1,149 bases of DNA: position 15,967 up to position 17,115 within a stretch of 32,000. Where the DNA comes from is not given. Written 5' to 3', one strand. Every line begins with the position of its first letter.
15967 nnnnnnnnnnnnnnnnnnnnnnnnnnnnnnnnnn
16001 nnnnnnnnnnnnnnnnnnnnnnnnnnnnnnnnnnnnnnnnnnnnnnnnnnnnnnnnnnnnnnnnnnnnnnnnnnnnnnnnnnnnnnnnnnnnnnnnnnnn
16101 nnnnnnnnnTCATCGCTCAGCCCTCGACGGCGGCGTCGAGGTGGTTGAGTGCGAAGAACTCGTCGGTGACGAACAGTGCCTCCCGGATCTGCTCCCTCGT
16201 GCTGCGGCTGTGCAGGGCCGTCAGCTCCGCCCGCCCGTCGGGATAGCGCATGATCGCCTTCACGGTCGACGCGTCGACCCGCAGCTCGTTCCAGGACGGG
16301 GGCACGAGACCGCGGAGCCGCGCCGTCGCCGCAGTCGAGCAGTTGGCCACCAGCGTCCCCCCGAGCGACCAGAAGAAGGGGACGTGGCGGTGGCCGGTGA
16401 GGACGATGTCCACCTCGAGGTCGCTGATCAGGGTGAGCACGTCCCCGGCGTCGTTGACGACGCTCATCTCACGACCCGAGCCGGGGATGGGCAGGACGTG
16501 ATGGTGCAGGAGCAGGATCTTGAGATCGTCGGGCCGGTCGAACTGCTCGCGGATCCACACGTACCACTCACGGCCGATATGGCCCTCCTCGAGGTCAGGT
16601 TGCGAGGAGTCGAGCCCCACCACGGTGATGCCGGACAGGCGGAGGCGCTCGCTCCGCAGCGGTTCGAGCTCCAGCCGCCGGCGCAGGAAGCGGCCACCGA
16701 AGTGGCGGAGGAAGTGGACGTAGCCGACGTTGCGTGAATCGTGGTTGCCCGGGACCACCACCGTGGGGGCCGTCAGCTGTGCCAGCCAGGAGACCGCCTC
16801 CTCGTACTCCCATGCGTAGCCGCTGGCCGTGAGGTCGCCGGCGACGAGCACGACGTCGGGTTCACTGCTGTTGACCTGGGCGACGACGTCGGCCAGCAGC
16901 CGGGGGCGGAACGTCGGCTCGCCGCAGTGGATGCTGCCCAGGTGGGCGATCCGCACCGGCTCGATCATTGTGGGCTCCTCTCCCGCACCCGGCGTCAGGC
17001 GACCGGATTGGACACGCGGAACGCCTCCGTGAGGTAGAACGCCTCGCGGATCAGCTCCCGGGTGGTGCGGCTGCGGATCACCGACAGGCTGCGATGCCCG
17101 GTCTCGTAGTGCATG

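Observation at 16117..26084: Cyclic-nucleotide-themed island: four CNB domains and two candidate phosphodiesterases but no cyclase and no transcription factor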

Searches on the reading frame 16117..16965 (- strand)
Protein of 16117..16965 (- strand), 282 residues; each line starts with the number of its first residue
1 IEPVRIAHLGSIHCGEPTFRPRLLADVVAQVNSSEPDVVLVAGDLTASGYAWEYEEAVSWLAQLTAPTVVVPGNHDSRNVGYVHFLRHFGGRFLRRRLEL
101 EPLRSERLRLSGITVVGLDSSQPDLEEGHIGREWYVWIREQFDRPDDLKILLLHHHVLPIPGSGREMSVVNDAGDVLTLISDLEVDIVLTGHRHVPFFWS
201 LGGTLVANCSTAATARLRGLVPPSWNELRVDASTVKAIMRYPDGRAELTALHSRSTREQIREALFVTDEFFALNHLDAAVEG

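Call 6: search_protein_families(library=pfam, proteins=[window:16117-16965:-], max_evalue=0.01)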
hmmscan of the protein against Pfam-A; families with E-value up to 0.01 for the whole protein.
window:16117-16965:- (282 aa): 2 families
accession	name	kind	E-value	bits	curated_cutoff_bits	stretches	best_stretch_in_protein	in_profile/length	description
PF00149.33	Metallophos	-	9.8e-20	72.2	21.5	1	5-196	2-191/191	Calcineurin-like phosphoesterase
PF12850.12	Metallophos_2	-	2.7e-08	34.4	27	1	22-209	14-132/154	Calcineurin-like phosphoesterase superfamily domain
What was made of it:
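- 16117..16968 (-): MPE1: a metallophosphoesterase of 283 aa and the divergent tandem paralogue of MPE2. Motif I reads GSIH instead of [SG]D[ILM]H. Pfam Metallophos 72.2 bits (call 6).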

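Call 9: search_protein_families(library=ncbifam, proteins=[window:16117-16965:-], max_evalue=0.001)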
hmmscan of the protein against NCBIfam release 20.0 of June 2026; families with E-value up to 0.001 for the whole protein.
window:16117-16965:- (282 aa): 9 families
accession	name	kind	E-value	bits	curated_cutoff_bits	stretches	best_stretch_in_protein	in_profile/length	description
NF053862.1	DS9_1_antiphage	equivalog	2.4e-16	59.6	420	1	105-208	333-455/486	anti-phage phosphoesterase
NF050112.1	PhdiestSpdARhizob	equivalog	5.3e-09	36.1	400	1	25-194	27-198/264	2', 3'cyclic nucleotide phosphodiesterase SpdA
NF008359.0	PRK11148.1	equivalog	8.5e-09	35.3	225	1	30-197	48-208/275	3',5'-cyclic-AMP phosphodiesterase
TIGR00040.1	yfcE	subfamily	2.4e-07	30.9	56.25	0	169-236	91-156/158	YfcE family phosphodiesterase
NF008460.0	PRK11340.1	equivalog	3e-06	26.9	188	1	2-82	48-128/271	phosphodiesterase YaeI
TIGR00619.1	sbcd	subfamily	2.4e-05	24.3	77.65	1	23-79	27-89/252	exonuclease subunit SbcD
NF053861.1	DS8_antiphage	equivalog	0.00012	20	790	0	26-77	24-85/994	anti-phage protein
NF041753.2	sbcd_Staph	equivalog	0.00014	20.9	480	1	8-79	10-89/375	exonuclease subunit SbcD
NF033458.1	lipid_A_LpxG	equivalog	0.00042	19.7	350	0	4-78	45-120/321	UDP-2,3-diacylglucosamine diphosphatase LpxG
